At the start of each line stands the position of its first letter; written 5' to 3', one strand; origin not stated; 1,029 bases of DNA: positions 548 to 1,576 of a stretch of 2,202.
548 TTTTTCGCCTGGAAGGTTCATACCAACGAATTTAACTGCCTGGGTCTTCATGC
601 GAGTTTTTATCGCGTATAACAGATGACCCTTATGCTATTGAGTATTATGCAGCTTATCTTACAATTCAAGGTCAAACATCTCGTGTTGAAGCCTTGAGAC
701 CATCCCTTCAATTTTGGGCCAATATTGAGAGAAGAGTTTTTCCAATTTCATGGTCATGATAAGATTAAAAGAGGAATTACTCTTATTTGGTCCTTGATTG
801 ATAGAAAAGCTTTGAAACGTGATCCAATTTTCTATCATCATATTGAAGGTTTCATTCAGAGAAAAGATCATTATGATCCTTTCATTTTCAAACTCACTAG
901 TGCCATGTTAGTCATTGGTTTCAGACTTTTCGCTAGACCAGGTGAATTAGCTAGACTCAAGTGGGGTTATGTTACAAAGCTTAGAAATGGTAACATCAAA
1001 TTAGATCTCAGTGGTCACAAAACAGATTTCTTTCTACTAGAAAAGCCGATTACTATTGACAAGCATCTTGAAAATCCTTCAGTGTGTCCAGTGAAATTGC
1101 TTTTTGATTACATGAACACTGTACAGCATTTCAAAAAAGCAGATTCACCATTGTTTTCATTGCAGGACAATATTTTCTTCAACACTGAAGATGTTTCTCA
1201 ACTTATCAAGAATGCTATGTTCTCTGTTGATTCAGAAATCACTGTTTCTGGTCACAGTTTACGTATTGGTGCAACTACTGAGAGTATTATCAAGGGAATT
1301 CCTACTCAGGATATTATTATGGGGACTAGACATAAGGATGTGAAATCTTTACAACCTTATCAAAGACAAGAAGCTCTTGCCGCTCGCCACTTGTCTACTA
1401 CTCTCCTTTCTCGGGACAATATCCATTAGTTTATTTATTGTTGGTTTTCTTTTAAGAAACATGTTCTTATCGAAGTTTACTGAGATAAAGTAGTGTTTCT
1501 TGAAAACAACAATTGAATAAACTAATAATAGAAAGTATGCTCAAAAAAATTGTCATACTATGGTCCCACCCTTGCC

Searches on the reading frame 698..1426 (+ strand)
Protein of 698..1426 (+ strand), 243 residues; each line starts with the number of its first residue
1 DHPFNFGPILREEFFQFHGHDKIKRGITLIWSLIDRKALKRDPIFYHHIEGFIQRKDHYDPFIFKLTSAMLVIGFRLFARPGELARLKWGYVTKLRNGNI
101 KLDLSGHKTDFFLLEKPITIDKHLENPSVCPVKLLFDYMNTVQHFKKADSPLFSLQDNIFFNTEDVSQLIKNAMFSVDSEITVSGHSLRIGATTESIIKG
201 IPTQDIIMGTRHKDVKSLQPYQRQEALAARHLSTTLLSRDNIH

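Call 4: search_protein_families(library=pfam, proteins=[window:698-1426:+], max_evalue=10)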
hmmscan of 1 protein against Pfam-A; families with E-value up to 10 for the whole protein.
window:698-1426:+ (243 aa): 1 family
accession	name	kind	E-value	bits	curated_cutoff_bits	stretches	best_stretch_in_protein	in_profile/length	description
PF00589.27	Phage_integrase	-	9.2e-05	22.7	27.1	1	78-224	35-168/172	Phage integrase family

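Call 5: search_solved_structures(query=window:698-1426:+, max_evalue=10, show_alignments=3)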
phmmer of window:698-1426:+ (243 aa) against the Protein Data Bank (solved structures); distinct sequences matched with E-value up to 10: 2.
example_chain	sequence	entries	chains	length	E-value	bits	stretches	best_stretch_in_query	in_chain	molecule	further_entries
9os7_A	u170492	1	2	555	0.043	16.7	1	96-179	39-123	Methionine--tRNA ligase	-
9f36_A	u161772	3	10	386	0.087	15.7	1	10-74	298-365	Arbitrium receptor from ATCC13952 phage | AimR 13952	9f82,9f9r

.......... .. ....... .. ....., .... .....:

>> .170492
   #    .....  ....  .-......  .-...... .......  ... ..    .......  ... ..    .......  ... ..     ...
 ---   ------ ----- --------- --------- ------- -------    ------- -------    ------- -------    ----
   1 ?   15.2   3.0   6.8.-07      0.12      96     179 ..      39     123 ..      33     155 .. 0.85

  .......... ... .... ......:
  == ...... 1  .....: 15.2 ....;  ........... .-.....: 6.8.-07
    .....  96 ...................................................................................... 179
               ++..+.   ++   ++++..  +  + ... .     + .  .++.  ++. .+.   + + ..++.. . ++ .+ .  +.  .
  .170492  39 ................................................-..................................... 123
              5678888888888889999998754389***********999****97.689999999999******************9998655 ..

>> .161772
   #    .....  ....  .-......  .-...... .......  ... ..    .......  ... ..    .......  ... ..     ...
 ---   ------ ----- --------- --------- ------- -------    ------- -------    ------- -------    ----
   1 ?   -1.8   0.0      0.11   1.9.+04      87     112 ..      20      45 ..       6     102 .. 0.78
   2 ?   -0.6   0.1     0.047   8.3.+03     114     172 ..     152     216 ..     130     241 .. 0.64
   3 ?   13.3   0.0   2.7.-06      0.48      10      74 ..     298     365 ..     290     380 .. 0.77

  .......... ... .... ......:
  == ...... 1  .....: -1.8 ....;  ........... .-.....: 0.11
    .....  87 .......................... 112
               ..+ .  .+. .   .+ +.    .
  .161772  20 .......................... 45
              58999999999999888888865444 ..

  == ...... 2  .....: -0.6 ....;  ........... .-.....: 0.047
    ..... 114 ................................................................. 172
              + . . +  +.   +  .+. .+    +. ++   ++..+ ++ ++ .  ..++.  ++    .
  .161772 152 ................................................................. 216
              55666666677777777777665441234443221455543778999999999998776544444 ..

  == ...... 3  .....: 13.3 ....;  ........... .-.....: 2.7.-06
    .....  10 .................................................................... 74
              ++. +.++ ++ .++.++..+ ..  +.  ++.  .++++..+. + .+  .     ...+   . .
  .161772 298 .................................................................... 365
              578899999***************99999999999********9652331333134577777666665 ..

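Call 6: find_homologous_proteins(query=window:698-1426:+, max_evalue=0.001)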
Query window:698-1426:+ (243 aa): 11 proteins with E <= 0.001 among 398 candidates.
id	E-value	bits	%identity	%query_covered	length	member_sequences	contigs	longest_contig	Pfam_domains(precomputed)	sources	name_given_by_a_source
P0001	1.7e-144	498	94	98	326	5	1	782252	-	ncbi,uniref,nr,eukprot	ncbi:predicted protein [Naegleria gruberi]|uniref:Predicted protein n=1 Tax=Naegleria gruberi TaxID=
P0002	7.2e-77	276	54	91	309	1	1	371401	PF00589.28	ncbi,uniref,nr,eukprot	ncbi:predicted protein [Naegleria gruberi]|uniref:Predicted protein n=1 Tax=Naegleria gruberi TaxID=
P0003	2.3e-74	268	53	91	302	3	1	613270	-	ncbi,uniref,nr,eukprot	ncbi:predicted protein [Naegleria gruberi]|uniref:Predicted protein n=1 Tax=Naegleria gruberi TaxID=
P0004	1.8e-69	252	52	91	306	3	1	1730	PF00589.28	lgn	-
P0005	6.0e-68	247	54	88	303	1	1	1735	PF00589.28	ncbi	-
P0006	7.3e-61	224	53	74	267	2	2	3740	-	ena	-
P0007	9.3e-57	211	46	89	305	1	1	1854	PF00589.28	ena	-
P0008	3.1e-45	173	46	89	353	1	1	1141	PF00589.28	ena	-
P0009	1.0e-44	171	76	44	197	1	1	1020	-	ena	-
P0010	1.9e-39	154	48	75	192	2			PF00589.28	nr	nr:unnamed protein product [Naegleria fowleri]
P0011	1.8e-33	134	52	57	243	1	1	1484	-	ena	-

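Call 9: find_encoding_contigs(protein=P0001, flank=10000, max_places=6)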
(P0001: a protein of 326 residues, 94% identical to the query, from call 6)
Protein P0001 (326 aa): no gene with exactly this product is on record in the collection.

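Call 10: find_encoding_contigs(protein=P0002, flank=10000, max_places=6)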
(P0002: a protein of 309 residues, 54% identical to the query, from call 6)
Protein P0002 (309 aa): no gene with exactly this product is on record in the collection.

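Call 11: find_encoding_contigs(protein=P0004, flank=10000, max_places=6)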
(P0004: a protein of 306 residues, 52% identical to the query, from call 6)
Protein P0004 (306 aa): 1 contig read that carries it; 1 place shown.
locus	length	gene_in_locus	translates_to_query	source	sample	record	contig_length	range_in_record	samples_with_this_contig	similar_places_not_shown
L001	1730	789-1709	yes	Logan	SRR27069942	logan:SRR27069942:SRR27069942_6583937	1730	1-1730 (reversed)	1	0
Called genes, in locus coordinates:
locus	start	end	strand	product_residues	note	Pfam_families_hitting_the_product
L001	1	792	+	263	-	?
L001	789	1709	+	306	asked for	PF00589:Phage_integrase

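Call 13: find_encoding_contigs(protein=P0006, flank=10000, max_places=6)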
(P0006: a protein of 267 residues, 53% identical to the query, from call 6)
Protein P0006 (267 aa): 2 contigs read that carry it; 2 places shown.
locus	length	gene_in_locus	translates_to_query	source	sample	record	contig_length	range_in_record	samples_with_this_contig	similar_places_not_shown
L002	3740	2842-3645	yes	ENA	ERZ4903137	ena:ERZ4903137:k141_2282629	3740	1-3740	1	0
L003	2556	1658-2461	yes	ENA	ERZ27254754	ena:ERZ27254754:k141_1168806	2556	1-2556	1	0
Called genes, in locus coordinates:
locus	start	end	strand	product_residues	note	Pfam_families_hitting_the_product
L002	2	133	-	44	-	?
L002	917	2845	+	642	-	PF00078:RVT_1, PF05869:Dam (faint)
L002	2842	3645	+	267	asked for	-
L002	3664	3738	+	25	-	?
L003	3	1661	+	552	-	?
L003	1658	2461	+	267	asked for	-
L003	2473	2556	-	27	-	?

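Call 14: find_encoding_contigs(protein=P0007, flank=10000, max_places=6)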
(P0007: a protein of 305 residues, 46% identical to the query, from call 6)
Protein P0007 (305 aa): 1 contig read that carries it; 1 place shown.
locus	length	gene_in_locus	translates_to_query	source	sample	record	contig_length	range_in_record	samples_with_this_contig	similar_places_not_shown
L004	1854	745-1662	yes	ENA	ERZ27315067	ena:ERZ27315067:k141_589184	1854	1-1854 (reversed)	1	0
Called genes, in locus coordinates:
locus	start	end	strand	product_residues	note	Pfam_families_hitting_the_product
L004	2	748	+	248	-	?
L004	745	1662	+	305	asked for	PF00589:Phage_integrase (weak)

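Call 16: list_cluster_members(proteins=[P0001, P0002, P0003, P0010])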
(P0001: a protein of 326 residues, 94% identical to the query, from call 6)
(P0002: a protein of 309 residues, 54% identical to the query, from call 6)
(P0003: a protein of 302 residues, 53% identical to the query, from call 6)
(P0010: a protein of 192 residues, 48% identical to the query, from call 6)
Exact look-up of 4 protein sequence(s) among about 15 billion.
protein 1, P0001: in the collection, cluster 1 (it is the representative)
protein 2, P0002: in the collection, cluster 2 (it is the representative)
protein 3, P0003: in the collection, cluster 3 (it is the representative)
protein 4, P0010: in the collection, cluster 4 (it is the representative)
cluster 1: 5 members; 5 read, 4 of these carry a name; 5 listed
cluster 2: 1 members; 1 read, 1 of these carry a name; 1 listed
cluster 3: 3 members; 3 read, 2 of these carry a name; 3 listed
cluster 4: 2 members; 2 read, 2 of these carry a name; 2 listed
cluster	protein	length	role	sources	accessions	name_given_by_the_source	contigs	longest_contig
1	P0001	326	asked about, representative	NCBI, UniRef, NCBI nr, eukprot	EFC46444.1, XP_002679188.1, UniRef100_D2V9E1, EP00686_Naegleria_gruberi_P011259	predicted protein [Naegleria gruberi] | Predicted protein n=1 Tax=Naegleria gruberi TaxID=5762 RepID=D2V9E1_NAEGR | uncharacterized protein NAEGRDRAFT_47676 [Naegleria gruberi]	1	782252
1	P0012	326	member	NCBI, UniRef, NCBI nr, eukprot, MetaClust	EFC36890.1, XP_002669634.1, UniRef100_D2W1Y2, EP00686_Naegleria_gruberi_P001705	predicted protein [Naegleria gruberi] | Predicted protein n=1 Tax=Naegleria gruberi TaxID=5762 RepID=D2W1Y2_NAEGR | uncharacterized protein NAEGRDRAFT_54063 [Naegleria gruberi]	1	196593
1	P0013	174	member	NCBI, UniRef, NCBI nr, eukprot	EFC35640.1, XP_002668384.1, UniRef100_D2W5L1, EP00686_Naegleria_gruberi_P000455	predicted protein [Naegleria gruberi] | Predicted protein n=1 Tax=Naegleria gruberi TaxID=5762 RepID=D2W5L1_NAEGR | uncharacterized protein NAEGRDRAFT_76701 [Naegleria gruberi]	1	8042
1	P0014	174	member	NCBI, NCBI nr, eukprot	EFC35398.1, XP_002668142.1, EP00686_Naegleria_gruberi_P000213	predicted protein [Naegleria gruberi] | uncharacterized protein NAEGRDRAFT_76947 [Naegleria gruberi] | XP_002668142.1 predicted protein [Naegleria gruberi strain NEG-M]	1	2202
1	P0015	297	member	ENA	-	-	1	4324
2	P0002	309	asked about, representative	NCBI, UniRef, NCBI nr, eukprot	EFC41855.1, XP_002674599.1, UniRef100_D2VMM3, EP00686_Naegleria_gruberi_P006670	predicted protein [Naegleria gruberi] | Predicted protein n=1 Tax=Naegleria gruberi TaxID=5762 RepID=D2VMM3_NAEGR | uncharacterized protein NAEGRDRAFT_70189 [Naegleria gruberi]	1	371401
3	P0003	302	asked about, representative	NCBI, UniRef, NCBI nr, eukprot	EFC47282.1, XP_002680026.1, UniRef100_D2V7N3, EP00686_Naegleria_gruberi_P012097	predicted protein [Naegleria gruberi] | Predicted protein n=1 Tax=Naegleria gruberi TaxID=5762 RepID=D2V7N3_NAEGR | uncharacterized protein NAEGRDRAFT_64867 [Naegleria gruberi]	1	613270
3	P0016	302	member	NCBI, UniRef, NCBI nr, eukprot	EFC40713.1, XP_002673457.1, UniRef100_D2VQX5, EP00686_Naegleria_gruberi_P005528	predicted protein [Naegleria gruberi] | Predicted protein n=1 Tax=Naegleria gruberi TaxID=5762 RepID=D2VQX5_NAEGR | uncharacterized protein NAEGRDRAFT_71380 [Naegleria gruberi]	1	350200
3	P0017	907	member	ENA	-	-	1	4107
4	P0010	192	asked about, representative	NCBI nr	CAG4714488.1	unnamed protein product [Naegleria fowleri]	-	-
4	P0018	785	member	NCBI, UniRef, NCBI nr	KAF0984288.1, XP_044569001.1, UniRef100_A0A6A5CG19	hypothetical protein FDP41_007465 [Naegleria fowleri] | Tyr recombinase domain-containing protein n=1 Tax=Naegleria fowleri TaxID=5763 ... | uncharacterized protein FDP41_007465 [Naegleria fowleri]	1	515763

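Call 17: find_encoding_contigs(protein=P0003, flank=10000, max_places=6)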
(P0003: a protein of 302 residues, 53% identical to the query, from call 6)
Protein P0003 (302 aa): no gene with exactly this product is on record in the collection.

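Call 19: find_encoding_contigs(protein=P0015, flank=10000)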
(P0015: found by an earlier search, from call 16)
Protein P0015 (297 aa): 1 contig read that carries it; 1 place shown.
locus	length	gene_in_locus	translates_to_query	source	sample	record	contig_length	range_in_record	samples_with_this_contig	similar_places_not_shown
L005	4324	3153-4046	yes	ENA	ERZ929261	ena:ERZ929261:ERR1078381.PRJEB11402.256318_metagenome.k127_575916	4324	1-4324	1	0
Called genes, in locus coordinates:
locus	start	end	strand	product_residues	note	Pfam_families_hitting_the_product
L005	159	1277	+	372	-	-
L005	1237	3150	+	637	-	PF00078:RVT_1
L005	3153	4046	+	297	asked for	-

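Call 20: find_encoding_contigs(protein=P0013, flank=10000)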
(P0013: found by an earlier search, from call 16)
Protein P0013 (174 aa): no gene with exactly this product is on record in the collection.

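Call 21: find_encoding_contigs(protein=P0012, flank=10000)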
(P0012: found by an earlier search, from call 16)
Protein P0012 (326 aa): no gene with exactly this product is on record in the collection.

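Call 25: search_protein_families(library=pfam, proteins=[L005:159-1274:+, L005:1237-3147:+, L005:3153-4043:+, P0018, L002:917-2842:+], max_evalue=1)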
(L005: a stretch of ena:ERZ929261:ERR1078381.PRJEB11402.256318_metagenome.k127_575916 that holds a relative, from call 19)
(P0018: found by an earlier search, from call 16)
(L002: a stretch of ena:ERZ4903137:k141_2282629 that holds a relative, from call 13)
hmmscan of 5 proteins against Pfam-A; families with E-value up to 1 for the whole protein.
L005:159-1274:+ (372 aa): 1 family
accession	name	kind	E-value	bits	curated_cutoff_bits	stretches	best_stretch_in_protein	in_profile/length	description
PF14906.12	DUF4495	-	0.058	12.9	25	1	112-187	202-275/319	Domain of unknown function (DUF4495)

L005:1237-3147:+ (637 aa): 4 families
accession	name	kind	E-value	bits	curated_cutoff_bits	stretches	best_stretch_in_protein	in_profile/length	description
PF00078.32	RVT_1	-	3e-26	92.8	29.6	1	101-263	1-203/205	Reverse transcriptase (RNA-dependent DNA polymerase)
PF05869.16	Dam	-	0.00078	19.6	28.1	1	499-592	12-108/169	DNA N-6-adenine-methyltransferase (Dam)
PF13456.12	RVT_3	-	0.017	15.5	21.6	1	393-495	23-121/123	Reverse transcriptase-like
PF25065.1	RM3_Med14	-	0.019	15.3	22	1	251-298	46-95/110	Med14 RM domain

L005:3153-4043:+ (297 aa): 1 family
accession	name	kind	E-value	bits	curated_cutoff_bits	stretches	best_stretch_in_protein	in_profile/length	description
PF00589.27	Phage_integrase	-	0.00016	21.9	27.1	1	132-278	35-168/172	Phage integrase family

P0018 (785 aa): 2 families
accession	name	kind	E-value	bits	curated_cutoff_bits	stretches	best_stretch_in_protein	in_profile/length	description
PF00589.27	Phage_integrase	-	5.5e-09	36.5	27.1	1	621-766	36-166/172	Phage integrase family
PF08429.16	PLU-1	-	0.0045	16.7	28.5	1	391-498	157-257/338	PLU-1-like protein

L002:917-2842:+ (642 aa): 4 families
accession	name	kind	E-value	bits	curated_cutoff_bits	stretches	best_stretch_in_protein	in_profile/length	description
PF00078.32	RVT_1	-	1.8e-23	83.7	29.6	1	111-273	1-205/205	Reverse transcriptase (RNA-dependent DNA polymerase)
PF05869.16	Dam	-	1.9e-05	24.8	28.1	1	506-611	11-119/169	DNA N-6-adenine-methyltransferase (Dam)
PF25065.1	RM3_Med14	-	0.049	14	22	1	258-302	45-91/110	Med14 RM domain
PF22896.3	OB_RNR_1st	-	0.054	14.1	28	1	274-341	5-70/99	Ribonuclease R, OB first domain, N-terminal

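Call 36: search_solved_structures(query=A2, max_evalue=1, show_alignments=3)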
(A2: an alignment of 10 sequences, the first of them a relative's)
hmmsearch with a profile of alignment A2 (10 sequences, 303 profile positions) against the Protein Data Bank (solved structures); distinct sequences matched with E-value up to 1: 20.
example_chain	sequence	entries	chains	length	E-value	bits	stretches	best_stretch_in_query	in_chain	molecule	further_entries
1pvp_A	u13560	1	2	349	0.00011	24.9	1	245-286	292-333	Recombinase cre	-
1crx_A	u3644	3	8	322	0.00016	24.4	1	245-286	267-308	Cre recombinase | Recombinase cre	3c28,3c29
1xns_A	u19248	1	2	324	0.00016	24.4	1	245-286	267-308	Recombinase CRE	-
7rhz_B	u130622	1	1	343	0.00017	24.3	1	245-286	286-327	Recombinase cre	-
1nzb_A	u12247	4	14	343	0.00019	24.2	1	245-286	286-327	Cre recombinase | PROTEIN (CRE RECOMBINASE) | Recombinase cre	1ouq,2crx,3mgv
1q3u_A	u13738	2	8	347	0.00019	24.2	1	245-286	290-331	Cre recombinase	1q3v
1kbu_A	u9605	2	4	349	0.00019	24.2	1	245-286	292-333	CRE RECOMBINASE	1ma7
5u91_A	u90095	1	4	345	0.00021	24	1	245-286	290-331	Tre recombinase protein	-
1pvq_A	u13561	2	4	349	0.00021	24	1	245-286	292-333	Recombinase cre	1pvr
7rhy_A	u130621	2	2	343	0.00025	23.8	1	245-286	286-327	Recombinase cre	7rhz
4crx_A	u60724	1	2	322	0.00033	23.4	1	245-286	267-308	PROTEIN (CRE RECOMBINASE)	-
1xo0_A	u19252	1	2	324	0.00033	23.4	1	245-286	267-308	Recombinase CRE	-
3crx_A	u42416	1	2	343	0.00033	23.4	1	245-286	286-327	CRE RECOMBINASE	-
2hof_A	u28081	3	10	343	0.00034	23.3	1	245-286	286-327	Recombinase cre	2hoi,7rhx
5hxy_A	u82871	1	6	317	0.00085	22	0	143-283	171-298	Tyrosine recombinase XerA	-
5crx_A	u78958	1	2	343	0.0012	21.6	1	245-286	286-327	PROTEIN (BACTERIOPHAGE P1 CRE GENE)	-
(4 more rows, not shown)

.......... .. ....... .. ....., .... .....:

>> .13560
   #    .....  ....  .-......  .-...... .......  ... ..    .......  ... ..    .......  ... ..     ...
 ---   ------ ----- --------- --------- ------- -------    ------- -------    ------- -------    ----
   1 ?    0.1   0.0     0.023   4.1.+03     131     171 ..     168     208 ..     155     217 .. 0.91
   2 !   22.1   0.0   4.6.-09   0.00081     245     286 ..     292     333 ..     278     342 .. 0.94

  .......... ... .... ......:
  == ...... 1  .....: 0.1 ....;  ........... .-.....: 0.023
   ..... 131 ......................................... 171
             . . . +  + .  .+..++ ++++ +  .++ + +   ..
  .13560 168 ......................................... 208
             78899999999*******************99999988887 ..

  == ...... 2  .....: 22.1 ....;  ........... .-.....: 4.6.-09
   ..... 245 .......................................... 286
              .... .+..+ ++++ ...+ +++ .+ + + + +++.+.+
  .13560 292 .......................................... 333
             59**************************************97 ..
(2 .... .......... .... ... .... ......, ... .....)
